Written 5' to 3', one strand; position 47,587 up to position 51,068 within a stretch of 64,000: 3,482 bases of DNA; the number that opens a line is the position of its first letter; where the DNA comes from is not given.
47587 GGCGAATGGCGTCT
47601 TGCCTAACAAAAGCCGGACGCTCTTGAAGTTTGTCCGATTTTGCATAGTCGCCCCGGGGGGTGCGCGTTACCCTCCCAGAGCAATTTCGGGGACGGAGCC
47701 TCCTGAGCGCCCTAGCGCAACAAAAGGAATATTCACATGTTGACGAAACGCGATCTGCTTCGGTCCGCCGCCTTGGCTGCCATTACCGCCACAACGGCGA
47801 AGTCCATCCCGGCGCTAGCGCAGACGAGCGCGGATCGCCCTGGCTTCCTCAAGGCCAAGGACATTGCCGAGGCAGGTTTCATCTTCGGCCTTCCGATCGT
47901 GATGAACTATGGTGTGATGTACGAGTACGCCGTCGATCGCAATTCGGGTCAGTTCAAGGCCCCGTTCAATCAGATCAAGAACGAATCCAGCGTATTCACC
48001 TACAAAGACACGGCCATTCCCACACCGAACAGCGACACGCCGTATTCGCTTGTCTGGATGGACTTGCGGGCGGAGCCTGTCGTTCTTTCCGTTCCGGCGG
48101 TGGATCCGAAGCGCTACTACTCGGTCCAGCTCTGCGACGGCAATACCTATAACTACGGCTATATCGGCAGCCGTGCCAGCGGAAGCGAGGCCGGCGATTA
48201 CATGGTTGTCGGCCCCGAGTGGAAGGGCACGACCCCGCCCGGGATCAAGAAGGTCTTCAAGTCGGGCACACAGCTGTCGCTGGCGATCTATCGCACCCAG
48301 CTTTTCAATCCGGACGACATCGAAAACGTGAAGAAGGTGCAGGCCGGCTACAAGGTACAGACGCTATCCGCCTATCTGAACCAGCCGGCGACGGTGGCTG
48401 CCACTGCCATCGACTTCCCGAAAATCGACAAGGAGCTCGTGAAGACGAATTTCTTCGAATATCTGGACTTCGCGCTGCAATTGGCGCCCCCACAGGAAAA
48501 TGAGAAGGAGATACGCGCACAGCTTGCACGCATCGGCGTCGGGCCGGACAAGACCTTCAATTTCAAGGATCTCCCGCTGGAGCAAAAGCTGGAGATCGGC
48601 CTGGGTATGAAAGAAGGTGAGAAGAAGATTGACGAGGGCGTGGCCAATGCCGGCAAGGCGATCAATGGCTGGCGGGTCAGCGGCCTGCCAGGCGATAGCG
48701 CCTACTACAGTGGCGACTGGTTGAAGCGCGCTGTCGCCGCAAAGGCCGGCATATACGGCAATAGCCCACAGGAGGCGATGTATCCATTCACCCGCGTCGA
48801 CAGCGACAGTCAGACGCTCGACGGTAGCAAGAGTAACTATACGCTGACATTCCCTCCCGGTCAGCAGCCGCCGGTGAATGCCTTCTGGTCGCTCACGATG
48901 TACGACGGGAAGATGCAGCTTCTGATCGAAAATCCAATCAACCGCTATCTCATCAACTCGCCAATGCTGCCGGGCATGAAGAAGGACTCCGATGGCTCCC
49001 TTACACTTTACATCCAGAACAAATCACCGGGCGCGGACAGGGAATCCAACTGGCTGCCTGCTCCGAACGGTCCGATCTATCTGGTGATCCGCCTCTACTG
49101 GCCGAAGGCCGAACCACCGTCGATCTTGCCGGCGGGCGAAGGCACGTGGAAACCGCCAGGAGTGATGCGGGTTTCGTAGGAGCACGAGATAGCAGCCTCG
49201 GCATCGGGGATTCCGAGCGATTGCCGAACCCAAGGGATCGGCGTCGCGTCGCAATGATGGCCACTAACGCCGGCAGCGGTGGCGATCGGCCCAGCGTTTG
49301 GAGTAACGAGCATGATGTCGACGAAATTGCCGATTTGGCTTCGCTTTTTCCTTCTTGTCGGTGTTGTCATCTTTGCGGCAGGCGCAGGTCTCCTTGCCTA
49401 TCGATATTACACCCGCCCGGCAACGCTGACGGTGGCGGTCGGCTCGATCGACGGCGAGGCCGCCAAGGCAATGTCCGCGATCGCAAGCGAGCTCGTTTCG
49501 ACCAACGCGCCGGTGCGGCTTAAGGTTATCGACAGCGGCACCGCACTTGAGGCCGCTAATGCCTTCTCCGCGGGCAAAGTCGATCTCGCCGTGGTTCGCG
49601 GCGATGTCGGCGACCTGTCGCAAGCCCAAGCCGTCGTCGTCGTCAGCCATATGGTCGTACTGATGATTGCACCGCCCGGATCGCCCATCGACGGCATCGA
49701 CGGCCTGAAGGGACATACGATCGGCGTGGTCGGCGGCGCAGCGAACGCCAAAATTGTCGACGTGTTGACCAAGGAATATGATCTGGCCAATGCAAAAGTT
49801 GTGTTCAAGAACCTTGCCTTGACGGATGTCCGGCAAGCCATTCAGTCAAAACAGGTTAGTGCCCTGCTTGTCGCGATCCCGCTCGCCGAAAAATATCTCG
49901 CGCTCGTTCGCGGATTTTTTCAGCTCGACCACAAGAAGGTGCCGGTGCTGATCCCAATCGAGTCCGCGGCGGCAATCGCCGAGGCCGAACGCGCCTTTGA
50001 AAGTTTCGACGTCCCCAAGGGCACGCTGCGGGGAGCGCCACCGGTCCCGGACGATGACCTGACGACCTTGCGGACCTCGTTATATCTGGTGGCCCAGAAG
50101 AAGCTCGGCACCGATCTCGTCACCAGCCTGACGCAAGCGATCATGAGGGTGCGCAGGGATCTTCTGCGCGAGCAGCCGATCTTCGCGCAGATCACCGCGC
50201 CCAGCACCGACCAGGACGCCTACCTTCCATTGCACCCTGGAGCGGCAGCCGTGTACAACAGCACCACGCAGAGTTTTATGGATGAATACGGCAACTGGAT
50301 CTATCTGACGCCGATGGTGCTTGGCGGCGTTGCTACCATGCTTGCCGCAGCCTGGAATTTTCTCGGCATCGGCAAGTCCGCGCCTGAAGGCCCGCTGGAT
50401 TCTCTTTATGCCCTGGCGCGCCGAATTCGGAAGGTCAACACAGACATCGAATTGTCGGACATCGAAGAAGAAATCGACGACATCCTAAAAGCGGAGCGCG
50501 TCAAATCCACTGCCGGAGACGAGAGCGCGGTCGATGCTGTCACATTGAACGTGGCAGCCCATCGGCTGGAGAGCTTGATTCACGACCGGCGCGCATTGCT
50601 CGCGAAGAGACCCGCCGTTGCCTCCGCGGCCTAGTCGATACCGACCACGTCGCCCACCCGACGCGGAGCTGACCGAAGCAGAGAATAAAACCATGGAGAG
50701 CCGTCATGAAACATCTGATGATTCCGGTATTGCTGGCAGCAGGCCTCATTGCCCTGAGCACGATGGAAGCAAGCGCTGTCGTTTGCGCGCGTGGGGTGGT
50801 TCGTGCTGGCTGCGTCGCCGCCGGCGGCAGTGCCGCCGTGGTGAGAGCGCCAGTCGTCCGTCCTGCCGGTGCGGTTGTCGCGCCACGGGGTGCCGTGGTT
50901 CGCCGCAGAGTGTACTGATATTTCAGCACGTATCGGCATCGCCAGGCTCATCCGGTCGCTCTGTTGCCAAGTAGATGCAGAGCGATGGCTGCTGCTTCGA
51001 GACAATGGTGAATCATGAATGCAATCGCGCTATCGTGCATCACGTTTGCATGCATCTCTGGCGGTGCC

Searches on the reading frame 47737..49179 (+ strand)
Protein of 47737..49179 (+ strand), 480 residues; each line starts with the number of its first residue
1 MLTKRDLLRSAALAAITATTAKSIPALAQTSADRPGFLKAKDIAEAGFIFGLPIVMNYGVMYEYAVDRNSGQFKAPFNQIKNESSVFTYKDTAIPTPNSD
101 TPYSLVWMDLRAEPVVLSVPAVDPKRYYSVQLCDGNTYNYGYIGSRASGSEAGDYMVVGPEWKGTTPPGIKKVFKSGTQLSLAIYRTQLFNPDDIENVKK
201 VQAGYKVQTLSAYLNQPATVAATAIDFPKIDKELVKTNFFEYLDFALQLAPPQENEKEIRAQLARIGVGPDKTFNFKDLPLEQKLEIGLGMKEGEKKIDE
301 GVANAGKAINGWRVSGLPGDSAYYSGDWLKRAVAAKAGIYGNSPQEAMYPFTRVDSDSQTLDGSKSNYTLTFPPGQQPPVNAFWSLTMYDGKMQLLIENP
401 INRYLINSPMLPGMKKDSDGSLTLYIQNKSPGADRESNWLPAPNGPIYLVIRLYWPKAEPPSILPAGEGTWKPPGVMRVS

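Call 59: search_protein_families(library=pfam, proteins=[window:47737-49179:+], max_evalue=0.001)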
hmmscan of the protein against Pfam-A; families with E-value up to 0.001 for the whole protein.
window:47737-49179:+ (480 aa): 2 families
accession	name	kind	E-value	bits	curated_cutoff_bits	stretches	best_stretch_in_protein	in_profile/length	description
PF06863.17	DUF1254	-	1.9e-41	141.8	22.2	1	77-208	1-132/133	Protein of unknown function (DUF1254)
PF06742.16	DUF1214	-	2.1e-35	122.1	25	1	346-457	1-111/112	Protein of unknown function (DUF1214)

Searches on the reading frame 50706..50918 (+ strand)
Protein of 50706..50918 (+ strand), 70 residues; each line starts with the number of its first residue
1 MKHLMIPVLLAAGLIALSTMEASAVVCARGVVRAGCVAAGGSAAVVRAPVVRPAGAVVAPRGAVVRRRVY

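Call 8: search_protein_families(library=ncbifam, proteins=[window:50706-50918:+], max_evalue=1)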
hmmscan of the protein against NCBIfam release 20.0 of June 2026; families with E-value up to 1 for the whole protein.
window:50706-50918:+ (70 aa): 0 families

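Call 9: search_protein_families(library=pfam, proteins=[window:50706-50918:+], max_evalue=1)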
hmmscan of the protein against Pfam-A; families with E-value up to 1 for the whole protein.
window:50706-50918:+ (70 aa): 0 families

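Call 30: find_homologous_proteins(query=window:50706-50918:+, max_evalue=0.01)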
Query window:50706-50918:+ (70 aa): 863 proteins with E <= 0.01 among 1009 candidates; the best 120 are listed.
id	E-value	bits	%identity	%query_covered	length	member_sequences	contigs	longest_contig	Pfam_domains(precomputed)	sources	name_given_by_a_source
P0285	2.9e-29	118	94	100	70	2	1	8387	-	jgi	jgi:hypothetical protein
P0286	8.7e-29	116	95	80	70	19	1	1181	-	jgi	jgi:hypothetical protein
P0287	3.0e-28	114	93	100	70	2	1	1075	-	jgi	jgi:hypothetical protein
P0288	6.6e-28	113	93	77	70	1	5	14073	-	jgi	jgi:hypothetical protein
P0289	3.5e-27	111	85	100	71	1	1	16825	-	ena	-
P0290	8.3e-27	110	89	100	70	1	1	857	-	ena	-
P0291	9.9e-27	110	89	79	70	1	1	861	-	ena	-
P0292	1.9e-26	109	90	100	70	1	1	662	-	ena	-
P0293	2.5e-26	108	81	100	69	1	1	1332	-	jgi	jgi:hypothetical protein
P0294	2.6e-26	108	87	80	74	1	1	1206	-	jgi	jgi:hypothetical protein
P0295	3.0e-26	108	89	79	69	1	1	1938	-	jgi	jgi:hypothetical protein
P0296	1.8e-25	106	77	100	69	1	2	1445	-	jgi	jgi:hypothetical protein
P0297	9.6e-25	103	84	100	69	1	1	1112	-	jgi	jgi:hypothetical protein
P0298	2.3e-24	102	83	100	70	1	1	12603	-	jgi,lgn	jgi:hypothetical protein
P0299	3.8e-24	101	83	100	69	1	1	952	-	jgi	jgi:hypothetical protein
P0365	3.7e-20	89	74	100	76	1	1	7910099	-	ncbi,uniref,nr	ncbi:hypothetical protein SAMN05444159_3045 [Bradyrhizobium lablabi]|uniref:Uncharacterized protein 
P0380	1.0e-19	88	80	59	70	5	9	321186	-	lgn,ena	-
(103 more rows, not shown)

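Call 47: find_encoding_contigs(protein=P0365, flank=4000, max_places=3)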
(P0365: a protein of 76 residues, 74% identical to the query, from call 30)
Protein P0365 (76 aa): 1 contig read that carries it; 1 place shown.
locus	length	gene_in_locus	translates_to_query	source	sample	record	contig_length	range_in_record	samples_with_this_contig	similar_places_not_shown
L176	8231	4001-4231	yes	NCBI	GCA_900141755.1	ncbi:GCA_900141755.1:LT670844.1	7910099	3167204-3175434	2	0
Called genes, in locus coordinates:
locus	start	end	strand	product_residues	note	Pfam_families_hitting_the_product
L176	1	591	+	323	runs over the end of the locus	PF00753:Lactamase_B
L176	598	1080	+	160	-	PF02464:CinA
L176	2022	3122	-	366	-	PF13668:Ferritin_2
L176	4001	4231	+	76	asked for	-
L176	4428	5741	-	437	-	PF25917:BSH_RND (faint), PF25973:BSH_CzcB (weak), PF25994:HH_AprE, PF26002:Beta-barrel_AprE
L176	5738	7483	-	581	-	PF00664:ABC_membrane, PF00005:ABC_tran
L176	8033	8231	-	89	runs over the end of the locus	PF04226:Transgly_assoc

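Call 48: find_encoding_contigs(protein=P0380, flank=4000, max_places=4)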
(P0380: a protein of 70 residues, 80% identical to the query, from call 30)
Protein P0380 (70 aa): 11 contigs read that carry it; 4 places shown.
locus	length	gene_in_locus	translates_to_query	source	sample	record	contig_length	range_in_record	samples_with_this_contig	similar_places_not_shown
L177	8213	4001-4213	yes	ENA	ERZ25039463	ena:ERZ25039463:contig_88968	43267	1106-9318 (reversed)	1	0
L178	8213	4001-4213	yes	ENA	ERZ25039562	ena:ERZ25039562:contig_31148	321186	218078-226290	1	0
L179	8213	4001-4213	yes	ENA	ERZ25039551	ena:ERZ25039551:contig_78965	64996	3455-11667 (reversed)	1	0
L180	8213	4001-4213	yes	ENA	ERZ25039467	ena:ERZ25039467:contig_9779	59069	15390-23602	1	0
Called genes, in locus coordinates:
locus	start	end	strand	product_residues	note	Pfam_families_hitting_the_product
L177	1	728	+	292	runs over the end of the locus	PF00126:HTH_1, PF12974:Phosphonate-bd (faint), PF03466:LysR_substrate, PF12727:PBP_like (weak)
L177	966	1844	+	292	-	PF00884:Sulfatase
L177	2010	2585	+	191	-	PF14707:Sulfatase_C (weak)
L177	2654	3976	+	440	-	PF16868:NMT1_3, PF09084:NMT1 (weak)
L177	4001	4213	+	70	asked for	-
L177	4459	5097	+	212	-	PF14023:Bestrophin-like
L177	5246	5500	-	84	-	-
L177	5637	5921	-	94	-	PF04226:Transgly_assoc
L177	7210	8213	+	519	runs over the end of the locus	PF00682:HMGL-like, PF22617:HCS_D2, PF08502:LeuA_dimer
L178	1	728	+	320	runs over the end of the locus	PF00126:HTH_1, PF03466:LysR_substrate, PF12727:PBP_like (weak)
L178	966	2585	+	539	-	PF00884:Sulfatase, PF01663:Phosphodiest (faint), PF16347:SGSH_C (weak), PF14707:Sulfatase_C (weak)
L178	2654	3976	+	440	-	PF16868:NMT1_3, PF09084:NMT1 (weak)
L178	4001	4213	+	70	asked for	-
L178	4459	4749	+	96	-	-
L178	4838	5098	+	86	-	PF14023:Bestrophin-like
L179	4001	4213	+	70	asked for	-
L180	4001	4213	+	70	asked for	-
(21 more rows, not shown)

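Call 49: find_encoding_contigs(protein=P0289, flank=4000, max_places=3)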
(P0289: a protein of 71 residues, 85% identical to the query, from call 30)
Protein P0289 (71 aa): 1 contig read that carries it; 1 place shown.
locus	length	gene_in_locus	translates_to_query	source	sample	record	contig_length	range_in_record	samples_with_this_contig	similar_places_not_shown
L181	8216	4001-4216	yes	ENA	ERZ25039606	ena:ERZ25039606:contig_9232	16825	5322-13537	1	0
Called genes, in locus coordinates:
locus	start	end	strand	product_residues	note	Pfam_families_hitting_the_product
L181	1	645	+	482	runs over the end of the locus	-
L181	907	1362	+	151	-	PF00639:Rotamase (weak), PF13145:Rotamase_2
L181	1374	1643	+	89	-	-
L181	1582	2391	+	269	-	PF04955:HupE_UreJ (weak), PF13795:HupE_UreJ_2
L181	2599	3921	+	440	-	PF16868:NMT1_3, PF09084:NMT1 (weak)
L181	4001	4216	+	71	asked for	-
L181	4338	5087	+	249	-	PF14023:Bestrophin-like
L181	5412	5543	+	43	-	-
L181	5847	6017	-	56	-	-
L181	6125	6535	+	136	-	PF00497:SBP_bac_3, PF09084:NMT1 (faint)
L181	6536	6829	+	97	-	-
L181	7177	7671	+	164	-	-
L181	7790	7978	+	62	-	PF12244:DUF3606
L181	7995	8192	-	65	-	-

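Call 64: search_solved_structures(query=A3, max_evalue=1)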
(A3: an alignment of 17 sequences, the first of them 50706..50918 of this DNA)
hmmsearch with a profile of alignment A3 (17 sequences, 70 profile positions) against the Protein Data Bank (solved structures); distinct sequences matched with E-value up to 1: 3.
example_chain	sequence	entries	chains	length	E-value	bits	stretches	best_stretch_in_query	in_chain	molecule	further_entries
8gs8_D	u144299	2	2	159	0.098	16.2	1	34-56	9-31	Succinate dehydrogenase [ubiquinone] cytochrome b small subunit, mitochondrial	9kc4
4ytp_D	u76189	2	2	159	0.35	14.5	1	36-56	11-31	Succinate dehydrogenase [ubiquinone] cytochrome b small subunit, mitochondrial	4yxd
6h3h_A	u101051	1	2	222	0.92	13.1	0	19-54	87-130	Anti-fullerene antibody Fab fragment Heavy chain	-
